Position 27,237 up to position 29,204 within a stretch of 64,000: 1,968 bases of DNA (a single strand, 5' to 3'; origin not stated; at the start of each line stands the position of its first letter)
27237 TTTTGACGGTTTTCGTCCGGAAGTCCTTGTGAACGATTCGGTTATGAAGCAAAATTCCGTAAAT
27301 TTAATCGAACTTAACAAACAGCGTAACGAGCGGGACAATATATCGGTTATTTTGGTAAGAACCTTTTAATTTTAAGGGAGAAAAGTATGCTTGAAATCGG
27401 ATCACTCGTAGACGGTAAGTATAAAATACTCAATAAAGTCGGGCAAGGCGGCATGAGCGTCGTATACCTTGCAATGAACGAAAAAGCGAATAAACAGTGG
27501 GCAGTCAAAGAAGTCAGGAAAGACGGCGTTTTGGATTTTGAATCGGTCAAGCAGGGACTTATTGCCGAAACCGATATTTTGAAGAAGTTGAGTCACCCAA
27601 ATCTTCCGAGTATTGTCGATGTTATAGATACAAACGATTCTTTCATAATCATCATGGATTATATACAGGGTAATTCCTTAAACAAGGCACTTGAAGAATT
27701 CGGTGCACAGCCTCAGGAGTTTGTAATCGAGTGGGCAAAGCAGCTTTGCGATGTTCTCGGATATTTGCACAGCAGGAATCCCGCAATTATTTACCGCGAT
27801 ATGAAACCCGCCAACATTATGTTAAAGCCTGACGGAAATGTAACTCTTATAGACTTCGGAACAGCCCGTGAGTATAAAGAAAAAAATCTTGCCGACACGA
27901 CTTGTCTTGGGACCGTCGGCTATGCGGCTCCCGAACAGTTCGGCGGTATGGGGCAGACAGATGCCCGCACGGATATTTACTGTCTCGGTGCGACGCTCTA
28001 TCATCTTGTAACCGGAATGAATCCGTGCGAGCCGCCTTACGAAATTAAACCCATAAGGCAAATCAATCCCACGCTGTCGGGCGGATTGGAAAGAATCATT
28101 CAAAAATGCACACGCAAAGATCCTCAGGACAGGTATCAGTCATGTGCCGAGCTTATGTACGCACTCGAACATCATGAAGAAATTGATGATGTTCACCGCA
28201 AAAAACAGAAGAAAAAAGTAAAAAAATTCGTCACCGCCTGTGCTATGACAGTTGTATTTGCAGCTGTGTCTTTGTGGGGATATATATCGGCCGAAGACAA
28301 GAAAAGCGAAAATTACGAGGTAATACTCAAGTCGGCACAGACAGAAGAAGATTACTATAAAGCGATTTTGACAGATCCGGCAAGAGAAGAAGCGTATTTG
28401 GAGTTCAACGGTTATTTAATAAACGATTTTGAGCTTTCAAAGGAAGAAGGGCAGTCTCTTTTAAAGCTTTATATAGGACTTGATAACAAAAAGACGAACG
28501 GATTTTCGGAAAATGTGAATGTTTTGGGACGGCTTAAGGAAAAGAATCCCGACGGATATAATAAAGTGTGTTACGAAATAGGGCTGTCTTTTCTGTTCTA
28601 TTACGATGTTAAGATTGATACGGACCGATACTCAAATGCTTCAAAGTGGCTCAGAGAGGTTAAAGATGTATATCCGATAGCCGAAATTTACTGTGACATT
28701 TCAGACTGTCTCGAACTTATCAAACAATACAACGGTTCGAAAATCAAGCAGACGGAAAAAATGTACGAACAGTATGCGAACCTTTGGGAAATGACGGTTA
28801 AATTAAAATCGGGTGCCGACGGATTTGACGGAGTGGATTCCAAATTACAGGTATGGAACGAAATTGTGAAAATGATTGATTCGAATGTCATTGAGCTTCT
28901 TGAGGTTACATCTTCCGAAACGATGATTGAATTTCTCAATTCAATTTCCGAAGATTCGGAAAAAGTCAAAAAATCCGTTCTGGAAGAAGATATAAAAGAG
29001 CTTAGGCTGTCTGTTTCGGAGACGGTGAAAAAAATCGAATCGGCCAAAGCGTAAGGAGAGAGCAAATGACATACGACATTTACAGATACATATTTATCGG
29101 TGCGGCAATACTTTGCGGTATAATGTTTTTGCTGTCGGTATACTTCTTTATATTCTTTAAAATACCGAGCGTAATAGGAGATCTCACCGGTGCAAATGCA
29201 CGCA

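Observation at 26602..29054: An active Hanks kinase with the EssB/YukC architecture (kinase fold, one TM, ectodomain) where the T7SS pseudokinase would be expected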

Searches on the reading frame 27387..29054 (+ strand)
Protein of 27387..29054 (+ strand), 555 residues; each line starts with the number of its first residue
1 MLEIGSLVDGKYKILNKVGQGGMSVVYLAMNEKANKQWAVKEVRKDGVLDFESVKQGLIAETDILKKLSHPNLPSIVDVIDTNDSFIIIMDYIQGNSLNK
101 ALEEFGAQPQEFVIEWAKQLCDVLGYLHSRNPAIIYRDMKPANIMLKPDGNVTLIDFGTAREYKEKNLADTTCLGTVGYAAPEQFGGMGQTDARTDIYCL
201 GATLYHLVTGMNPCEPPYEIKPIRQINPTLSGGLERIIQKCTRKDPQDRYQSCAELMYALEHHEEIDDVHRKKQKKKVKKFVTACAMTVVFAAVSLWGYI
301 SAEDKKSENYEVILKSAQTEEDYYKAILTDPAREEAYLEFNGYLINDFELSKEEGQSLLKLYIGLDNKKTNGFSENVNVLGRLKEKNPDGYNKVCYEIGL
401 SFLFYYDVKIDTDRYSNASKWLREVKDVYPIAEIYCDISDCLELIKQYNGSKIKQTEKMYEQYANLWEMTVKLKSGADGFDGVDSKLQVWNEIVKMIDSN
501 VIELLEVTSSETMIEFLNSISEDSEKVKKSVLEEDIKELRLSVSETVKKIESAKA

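Call 4: search_protein_families(library=pfam, proteins=[window:27387-29054:+], max_evalue=0.01)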
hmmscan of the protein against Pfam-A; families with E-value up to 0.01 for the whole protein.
window:27387-29054:+ (555 aa): 5 families
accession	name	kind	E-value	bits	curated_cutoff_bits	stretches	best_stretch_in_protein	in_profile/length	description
PF00069.31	Pkinase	-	3e-50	171.5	31.7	1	12-251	1-253/263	Protein kinase domain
PF07714.23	PK_Tyr_Ser-Thr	-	9.7e-26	91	23.1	1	14-249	3-248/258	Protein tyrosine and serine/threonine kinase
PF03109.22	ABC1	-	5.8e-06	26.1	22.9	1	67-167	126-221/244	ABC1 atypical kinase-like domain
PF01636.29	APH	-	0.0013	18.9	23.2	1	113-161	154-198/239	Phosphotransferase enzyme family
PF14531.12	Kinase-like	-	0.0078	15.9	25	0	119-208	153-245/289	Kinase-like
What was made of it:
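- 27420..28139 (+): Cytoplasmic kinase domain (residues 12-251) with all catalytic motifs. Pkinase E=3e-50 (call 4).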

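Call 6: search_solved_structures(query=window:27387-29051:+, max_evalue=0.001, show_alignments=1)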
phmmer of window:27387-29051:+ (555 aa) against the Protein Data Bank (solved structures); distinct sequences matched with E-value up to 0.001: 2396 (the best 60 are shown).
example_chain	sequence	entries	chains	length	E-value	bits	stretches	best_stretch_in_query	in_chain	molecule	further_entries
4eqm_A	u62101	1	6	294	2e-35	125.8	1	4-260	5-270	Protein kinase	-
9ymt_A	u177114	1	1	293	2.1e-35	125.7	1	4-260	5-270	Serine/Threonine Kinase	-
9ru3_A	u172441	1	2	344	3.1e-30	108.6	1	1-261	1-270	Serine/threonine-protein kinase StkP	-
9ruk_A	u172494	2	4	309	3.8e-30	108.3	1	1-260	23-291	Serine/threonine-protein kinase StkP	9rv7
9ruj_A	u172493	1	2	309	1.2e-29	106.7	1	1-260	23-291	Serine/threonine-protein kinase StkP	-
7naa_A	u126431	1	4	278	9.9e-29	103.7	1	12-262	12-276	Non-specific serine/threonine protein kinase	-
5u94_A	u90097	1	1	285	5.2e-28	101.3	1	9-258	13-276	Serine/threonine-protein kinase PknB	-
1mru_A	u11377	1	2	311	5.4e-28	101.3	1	9-259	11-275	Probable serine/threonine-protein kinase pknB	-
6i2p_A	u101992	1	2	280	5.4e-28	101.3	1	9-258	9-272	Serine/threonine-protein kinase PknB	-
6b2p_A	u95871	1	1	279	5.4e-28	101.2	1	9-258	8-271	Serine/threonine-protein kinase PknB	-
1o6y_A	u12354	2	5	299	6.8e-28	100.9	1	9-258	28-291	SERINE/THREONINE-PROTEIN KINASE PKNB | Probable serine/threonine-protein kinase pknB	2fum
3ori_A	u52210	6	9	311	7.3e-28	100.8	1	9-259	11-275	Serine/threonine protein kinase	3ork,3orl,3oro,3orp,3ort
3f69_A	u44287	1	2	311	1e-27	100.3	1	9-259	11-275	Serine/threonine-protein kinase pknB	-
3iec_A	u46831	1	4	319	1e-27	100.3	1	8-223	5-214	Serine/threonine-protein kinase MARK2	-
3f61_A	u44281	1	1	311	1.1e-27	100.3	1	9-259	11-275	Serine/threonine-protein kinase pknB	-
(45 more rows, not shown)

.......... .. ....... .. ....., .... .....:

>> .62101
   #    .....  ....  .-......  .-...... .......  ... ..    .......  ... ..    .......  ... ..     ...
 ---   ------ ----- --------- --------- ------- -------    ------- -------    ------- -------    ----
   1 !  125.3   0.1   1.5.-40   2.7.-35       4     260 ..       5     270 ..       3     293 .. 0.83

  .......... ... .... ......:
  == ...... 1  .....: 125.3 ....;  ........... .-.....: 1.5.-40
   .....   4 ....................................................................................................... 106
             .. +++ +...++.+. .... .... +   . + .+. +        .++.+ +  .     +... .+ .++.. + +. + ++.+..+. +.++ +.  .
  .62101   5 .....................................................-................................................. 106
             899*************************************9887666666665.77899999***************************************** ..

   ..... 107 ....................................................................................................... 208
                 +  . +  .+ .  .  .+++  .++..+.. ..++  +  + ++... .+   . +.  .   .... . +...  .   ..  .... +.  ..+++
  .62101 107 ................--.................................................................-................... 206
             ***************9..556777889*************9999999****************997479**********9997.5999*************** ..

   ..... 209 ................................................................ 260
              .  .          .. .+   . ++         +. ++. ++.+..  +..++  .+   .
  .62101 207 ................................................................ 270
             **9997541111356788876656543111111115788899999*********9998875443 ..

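Call 8: find_homologous_proteins(query=window:27387-29051:+)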
Query window:27387-29051:+ (555 aa): 8000 proteins with E <= 0.001 among 8000 candidates; the best 120 are listed.
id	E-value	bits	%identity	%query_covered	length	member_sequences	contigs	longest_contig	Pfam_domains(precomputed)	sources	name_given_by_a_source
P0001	0.0e+0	1251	100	100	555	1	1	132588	PF07714.24,PF00069.32,PF03109.23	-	-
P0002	0.0e+0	1036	81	100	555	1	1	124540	PF07714.24,PF00069.32,PF03109.23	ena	-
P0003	0.0e+0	1035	81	100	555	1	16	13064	PF07714.24,PF00069.32,PF03109.23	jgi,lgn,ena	-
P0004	0.0e+0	1035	81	100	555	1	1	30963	PF07714.24,PF00069.32,PF03109.23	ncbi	-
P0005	0.0e+0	1034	81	100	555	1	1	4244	PF07714.24,PF00069.32,PF03109.23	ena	-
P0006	0.0e+0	1034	81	100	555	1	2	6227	PF07714.24,PF00069.32,PF03109.23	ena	-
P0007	0.0e+0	1034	81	100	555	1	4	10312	PF07714.24,PF00069.32,PF03109.23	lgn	-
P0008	0.0e+0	1034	81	100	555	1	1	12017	PF07714.24,PF00069.32,PF03109.23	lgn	-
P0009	0.0e+0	1033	81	100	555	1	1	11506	PF07714.24,PF00069.32,PF03109.23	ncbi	-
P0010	0.0e+0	1033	81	100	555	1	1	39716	PF07714.24,PF00069.32,PF03109.23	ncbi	-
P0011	0.0e+0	1031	81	100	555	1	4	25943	PF07714.24,PF00069.32,PF03109.23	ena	-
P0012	0.0e+0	1031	81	100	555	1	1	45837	PF07714.24,PF00069.32,PF03109.23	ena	-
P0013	0.0e+0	1031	81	100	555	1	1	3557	PF07714.24,PF00069.32,PF03109.23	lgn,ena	-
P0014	0.0e+0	1030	81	100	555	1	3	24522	PF07714.24,PF00069.32,PF03109.23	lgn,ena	-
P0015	0.0e+0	1028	81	100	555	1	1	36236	PF07714.24,PF00069.32,PF03109.23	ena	-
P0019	0.0e+0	1025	81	100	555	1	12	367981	PF07714.24,PF00069.32,PF03109.23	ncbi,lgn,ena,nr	ncbi:MAG: serine/threonine protein kinase [Ruminococcus sp.]|nr:serine/threonine protein kinase [Rum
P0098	4.3e-288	975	75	100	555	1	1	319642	PF07714.24,PF00069.32,PF03109.23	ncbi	-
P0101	2.1e-287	972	77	100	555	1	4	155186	PF07714.24,PF00069.32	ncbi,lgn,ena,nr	ncbi:MAG: serine/threonine protein kinase [Lachnospiraceae bacterium]|nr:serine/threonine protein ki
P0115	2.4e-280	949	76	99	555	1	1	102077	PF07714.24,PF00069.32,PF03109.23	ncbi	-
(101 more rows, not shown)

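Call 20: find_encoding_contigs(protein=P0098, flank=10000, max_places=2)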
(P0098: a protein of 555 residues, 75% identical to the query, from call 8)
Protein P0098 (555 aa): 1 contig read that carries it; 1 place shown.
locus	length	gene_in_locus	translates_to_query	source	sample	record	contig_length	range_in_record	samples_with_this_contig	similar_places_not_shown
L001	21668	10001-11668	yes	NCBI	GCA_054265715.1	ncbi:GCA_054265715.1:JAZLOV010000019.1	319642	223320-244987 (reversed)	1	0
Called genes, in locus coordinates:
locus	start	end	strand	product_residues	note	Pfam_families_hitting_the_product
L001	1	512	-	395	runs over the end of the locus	PF02574:S-methyl_trans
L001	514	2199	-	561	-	PF03485:Arg_tRNA_synt_N, PF00750:tRNA-synt_1d, PF05746:DALR_1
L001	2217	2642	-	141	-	PF09148:DUF1934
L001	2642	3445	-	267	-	PF01177:Asp_Glu_race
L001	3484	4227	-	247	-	PF24722:DUF7674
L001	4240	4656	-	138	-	PF01894:YjbQ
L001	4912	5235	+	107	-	PF06153:CdAMP_rec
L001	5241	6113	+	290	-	PF13177:DNA_pol3_delta2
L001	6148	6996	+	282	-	PF04468:PSP1, PF28472:PSP1_3rd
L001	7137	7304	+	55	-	PF00037:Fer4 (weak), PF13237:Fer4_10, PF14697:Fer4_21, PF12838:Fer4_7, PF13187:Fer4_9, PF12797:Fer4_2 (weak), PF13237:Fer4_10 (weak), PF00037:Fer4, +5 more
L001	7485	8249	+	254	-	-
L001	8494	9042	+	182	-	-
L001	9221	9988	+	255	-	PF13672:PP2C_2 (faint)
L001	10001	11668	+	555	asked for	PF00069:Pkinase, PF07714:PK_Tyr_Ser-Thr, PF03109:ABC1 (weak)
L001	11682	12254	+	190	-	-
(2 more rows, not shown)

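Call 21: find_encoding_contigs(protein=P0019, flank=10000, max_places=2)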
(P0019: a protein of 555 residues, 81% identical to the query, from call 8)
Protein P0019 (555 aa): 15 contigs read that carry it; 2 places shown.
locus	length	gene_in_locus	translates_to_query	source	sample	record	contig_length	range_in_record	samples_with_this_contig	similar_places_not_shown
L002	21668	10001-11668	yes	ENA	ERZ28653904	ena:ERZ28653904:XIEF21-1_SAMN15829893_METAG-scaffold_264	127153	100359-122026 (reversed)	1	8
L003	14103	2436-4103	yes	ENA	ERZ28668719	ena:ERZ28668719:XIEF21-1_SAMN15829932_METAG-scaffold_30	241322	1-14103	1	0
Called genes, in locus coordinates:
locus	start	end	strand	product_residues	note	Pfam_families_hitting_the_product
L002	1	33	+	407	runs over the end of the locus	PF02608:Bmp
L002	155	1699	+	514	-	PF00005:ABC_tran, PF13304:AAA_21 (faint), PF00005:ABC_tran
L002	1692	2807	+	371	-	PF02653:BPD_transp_2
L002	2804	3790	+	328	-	PF02653:BPD_transp_2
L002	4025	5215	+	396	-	PF00438:S-AdoMet_synt_N, PF02772:S-AdoMet_synt_M, PF02773:S-AdoMet_synt_C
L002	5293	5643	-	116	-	PF02452:PemK_toxin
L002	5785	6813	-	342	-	PF02424:ApbE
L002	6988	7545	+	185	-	-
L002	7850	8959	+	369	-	PF14659:Phage_int_SAM_3, PF00589:Phage_integrase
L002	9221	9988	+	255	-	PF13672:PP2C_2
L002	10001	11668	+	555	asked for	PF00069:Pkinase, PF07714:PK_Tyr_Ser-Thr, PF03109:ABC1 (faint)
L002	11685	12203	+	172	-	-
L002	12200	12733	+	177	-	-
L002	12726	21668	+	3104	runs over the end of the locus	PF26918:Ig_Eae (faint)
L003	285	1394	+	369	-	PF14659:Phage_int_SAM_3, PF00589:Phage_integrase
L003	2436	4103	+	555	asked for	PF00069:Pkinase, PF07714:PK_Tyr_Ser-Thr, PF03109:ABC1 (faint)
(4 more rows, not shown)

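Call 22: find_encoding_contigs(protein=P0101, flank=10000, max_places=2)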
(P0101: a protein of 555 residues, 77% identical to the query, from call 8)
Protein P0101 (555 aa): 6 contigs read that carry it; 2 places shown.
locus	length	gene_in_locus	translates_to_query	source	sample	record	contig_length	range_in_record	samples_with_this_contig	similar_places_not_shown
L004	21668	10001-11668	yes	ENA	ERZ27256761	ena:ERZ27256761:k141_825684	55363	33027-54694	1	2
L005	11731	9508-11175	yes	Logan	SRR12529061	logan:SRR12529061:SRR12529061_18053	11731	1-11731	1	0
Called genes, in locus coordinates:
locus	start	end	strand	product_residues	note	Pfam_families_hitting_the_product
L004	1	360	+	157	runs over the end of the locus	PF04073:tRNA_edit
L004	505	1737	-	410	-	PF08240:ADH_N, PF00107:ADH_zinc_N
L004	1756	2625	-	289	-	PF01116:F_bP_aldolase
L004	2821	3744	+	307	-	PF04545:Sigma70_r4, PF12802:MarR_2 (faint), PF04198:Sugar-bind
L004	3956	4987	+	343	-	PF04392:ABC_sub_bind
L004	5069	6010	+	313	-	PF02653:BPD_transp_2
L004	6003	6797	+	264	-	PF02463:SMC_N, PF00005:ABC_tran, PF13304:AAA_21 (faint)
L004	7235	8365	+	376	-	PF14659:Phage_int_SAM_3, PF00589:Phage_integrase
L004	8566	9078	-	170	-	-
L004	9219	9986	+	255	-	PF13672:PP2C_2 (weak)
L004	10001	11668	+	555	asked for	PF00069:Pkinase, PF07714:PK_Tyr_Ser-Thr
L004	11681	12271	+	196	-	-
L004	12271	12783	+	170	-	-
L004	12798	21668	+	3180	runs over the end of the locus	?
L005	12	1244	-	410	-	PF08240:ADH_N, PF00107:ADH_zinc_N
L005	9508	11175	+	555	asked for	PF00069:Pkinase, PF07714:PK_Tyr_Ser-Thr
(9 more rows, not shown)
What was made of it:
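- Checked: It gives a 255-aa product, the length called in close relatives (calls 20-22).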

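Call 24: predict_structure(alignment_id=A1)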
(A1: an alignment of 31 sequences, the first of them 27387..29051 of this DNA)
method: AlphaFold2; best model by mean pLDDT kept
length: 555 residues; sequences in the alignment: 31
mean_pLDDT: 72.1   pTM: 0.49
mean pLDDT of the five models: 72.1, 71.5, 70.6, 66.1, 64.0
residues with pLDDT >= 90: 117; 70-90: 210; 50-70: 144; < 50: 84
segments of 3 or more residues with pLDDT < 50: 68-73, 93-96, 126-192, 215-217, 249-251
pLDDT, mean of each block of 10 residues (from residue 1): 74 69 61 72 70 65 54 61 77 53 66 64 50 36 38 39 34 32 30 55 69 54 71 68 54 56 60 70 89 89 84 90 92 94 88 89 86 87 93 93 80 85 89 90 81 76 92 84 80 89 89 93 81 85 91 75
secondary structure, 60 per line:
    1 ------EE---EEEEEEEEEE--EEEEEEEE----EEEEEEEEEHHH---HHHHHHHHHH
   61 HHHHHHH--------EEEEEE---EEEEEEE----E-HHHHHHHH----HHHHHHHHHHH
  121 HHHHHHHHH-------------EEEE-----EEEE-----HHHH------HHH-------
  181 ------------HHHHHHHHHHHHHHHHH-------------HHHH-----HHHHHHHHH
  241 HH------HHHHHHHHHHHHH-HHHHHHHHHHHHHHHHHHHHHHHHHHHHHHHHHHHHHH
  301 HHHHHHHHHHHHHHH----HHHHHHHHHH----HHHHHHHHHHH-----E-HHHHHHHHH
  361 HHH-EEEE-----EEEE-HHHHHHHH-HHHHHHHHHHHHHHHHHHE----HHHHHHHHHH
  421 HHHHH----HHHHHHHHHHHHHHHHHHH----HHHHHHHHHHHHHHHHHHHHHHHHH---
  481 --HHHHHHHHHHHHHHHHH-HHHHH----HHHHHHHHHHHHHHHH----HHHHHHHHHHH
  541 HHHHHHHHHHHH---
elements in order: E12-21 E24-31 E36-44 H51-67 E76-81 E85-91 H98-105 H110-129 E143-146 E152-155 H161-164 H193-209 H223-226 H232-242 H249-261 H263-315 H320-329 H334-344 H352-363 E365-368 E374-377 H379-386 H388-405 H411-425 H430-448 H453-477 H483-499 H501-505 H510-525 H530-552
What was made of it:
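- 28227..28289 (+): Single transmembrane helix (about residues 281-301), preceded by a Lys/Arg-rich stretch on the kinase side. The model shows one continuous helix over residues 263-315 (call 24).
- The AF2 kinase domain was modelled poorly (pLDDT 30-70 with a shallow alignment, call 24), so its active-site geometry was not checked.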

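Call 27: fold_search(model_id=the predicted structure, library=pdb)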
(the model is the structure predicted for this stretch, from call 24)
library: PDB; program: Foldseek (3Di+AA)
matches with E <= 10: 2000; with E <= 0.001: 1999
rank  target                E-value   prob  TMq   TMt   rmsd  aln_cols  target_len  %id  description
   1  9ymt                  5.5e-11  1.00  0.30  0.52   7.7       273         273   28  Staphylococcus aureus serine/threonine kinase Stk1 with inhibitor GW779439X (released 2026-03-11)
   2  4eqm_A                3.4e-10  1.00  0.28  0.50   8.3       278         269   28  Structural analysis of Staphylococcus aureus serine/threonine kinase PknB (released 2012-06-27)
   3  4eqm_D                1.2e-09  1.00  0.31  0.55   6.7       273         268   27  Structural analysis of Staphylococcus aureus serine/threonine kinase PknB (released 2012-06-27)
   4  5eak_A                1.5e-09  1.00  0.29  0.46   7.9       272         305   26  Optimization of Microtubule Affinity Regulating Kinase (MARK) Inhibitors with Improved Physical Properties (released 2016-02-17)
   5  1y8g_A                1.8e-09  1.00  0.29  0.46   7.0       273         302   24  Catalytic and ubiqutin-associated domains of MARK2/PAR-1: Inactive double mutant with selenomethionine (released 2006-02-14)
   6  2qnj_A                1.9e-09  1.00  0.25  0.39   8.7       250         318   26  Kinase and Ubiquitin-associated domains of MARK3/Par-1 (released 2007-09-04)
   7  8uoh_A                1.9e-09  1.00  0.28  0.41   9.5       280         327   26  Crystal structure of human NUAK1-MARK3 kinase domain chimera bound with small molecule inhibitor #10 (released 2024-10-23)
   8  5m07_B                2.3e-09  1.00  0.28  0.53   7.5       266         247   22  Crystal structure of Mycobacterium tuberculosis PknI kinase domain, C20A mutant (released 2017-01-11)
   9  6vpj_A                2.3e-09  1.00  0.24  0.40  10.5       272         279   22  TPX2 residues 7-20 fused to Aurora A residues 116-389 C247V + C319V double mutant dephosphorylated, and in complex wit (released 2020-08-05)
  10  5eak_B                2.9e-09  1.00  0.28  0.46   8.3       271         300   25  Optimization of Microtubule Affinity Regulating Kinase (MARK) Inhibitors with Improved Physical Properties (released 2016-02-17)
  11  8uoh_B                2.9e-09  1.00  0.28  0.41   9.1       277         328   27  Crystal structure of human NUAK1-MARK3 kinase domain chimera bound with small molecule inhibitor #10 (released 2024-10-23)
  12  8sxn_A                3.3e-09  1.00  0.29  0.49   8.3       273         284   25  Structure of NLRP3 and NEK7 complex (released 2024-02-14)
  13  8txy_A                3.4e-09  1.00  0.26  0.41   8.1       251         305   25  X-ray crystal structure of JRD-SIK1/2i-3 bound to a MARK2-SIK2 chimera (released 2024-01-10)
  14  4czt_D                3.7e-09  1.00  0.29  0.47   7.3       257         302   26  Crystal structure of the kinase domain of CIPK23 (released 2014-10-15)
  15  2hak_E                3.7e-09  1.00  0.29  0.44   8.6       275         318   26  Catalytic and ubiqutin-associated domains of MARK1/PAR-1 (released 2006-07-11)
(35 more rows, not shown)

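Call 32: find_encoding_contigs(protein=window:27387-29054:+, flank=10000, max_places=3)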
Protein window:27387-29054:+ (555 aa): no gene with exactly this product is on record in the collection.
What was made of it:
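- Tried and rejected: An exact-sequence look-up of the window's kinase found no contig on record (call 32), so the source organism is inferred only from relatives.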
